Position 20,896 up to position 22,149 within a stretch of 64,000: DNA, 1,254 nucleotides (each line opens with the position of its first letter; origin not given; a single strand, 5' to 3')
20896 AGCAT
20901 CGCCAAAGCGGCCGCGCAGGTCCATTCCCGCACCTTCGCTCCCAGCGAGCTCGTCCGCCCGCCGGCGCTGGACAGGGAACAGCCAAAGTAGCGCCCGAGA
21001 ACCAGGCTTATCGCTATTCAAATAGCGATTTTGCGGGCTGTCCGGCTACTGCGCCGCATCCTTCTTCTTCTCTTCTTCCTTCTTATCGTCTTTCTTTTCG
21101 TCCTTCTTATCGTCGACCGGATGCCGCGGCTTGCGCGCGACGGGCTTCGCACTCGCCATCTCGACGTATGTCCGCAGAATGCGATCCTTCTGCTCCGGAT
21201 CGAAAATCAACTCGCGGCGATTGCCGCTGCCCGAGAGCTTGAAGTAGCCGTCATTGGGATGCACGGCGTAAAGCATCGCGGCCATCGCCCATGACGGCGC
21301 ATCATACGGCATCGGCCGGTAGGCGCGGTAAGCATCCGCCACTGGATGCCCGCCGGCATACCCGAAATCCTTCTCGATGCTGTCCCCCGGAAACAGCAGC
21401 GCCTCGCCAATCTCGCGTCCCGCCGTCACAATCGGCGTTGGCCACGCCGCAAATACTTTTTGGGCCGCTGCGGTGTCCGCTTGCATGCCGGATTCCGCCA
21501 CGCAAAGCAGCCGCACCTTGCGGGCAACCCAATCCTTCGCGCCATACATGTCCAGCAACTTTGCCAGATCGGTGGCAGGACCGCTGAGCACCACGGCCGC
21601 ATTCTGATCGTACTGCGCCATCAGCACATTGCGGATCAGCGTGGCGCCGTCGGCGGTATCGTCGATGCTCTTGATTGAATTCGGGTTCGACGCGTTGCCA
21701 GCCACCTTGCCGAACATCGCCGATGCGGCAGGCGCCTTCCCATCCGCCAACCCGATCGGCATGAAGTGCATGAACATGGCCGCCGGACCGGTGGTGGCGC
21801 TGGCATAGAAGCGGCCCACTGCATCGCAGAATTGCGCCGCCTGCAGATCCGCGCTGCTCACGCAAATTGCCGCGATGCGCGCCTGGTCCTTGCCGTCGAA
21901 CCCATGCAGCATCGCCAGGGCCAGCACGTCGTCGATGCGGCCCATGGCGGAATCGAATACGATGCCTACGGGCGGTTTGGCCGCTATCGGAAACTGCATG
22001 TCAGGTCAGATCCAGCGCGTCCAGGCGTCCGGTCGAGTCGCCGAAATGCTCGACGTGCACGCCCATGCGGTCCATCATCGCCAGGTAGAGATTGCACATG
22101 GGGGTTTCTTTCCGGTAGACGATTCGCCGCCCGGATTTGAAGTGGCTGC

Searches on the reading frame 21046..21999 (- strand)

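Call 40: search_protein_families(library=pfam, proteins=[window:21046-21999:-], max_evalue=0.00001)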
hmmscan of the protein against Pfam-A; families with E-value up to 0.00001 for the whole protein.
window:21046-21999:- (317 aa): 1 family
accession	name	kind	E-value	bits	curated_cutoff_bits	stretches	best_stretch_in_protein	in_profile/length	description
PF01156.24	IU_nuc_hydro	-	4.9e-06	26.8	34.2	0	13-210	1-201/297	Inosine-uridine preferring nucleoside hydrolase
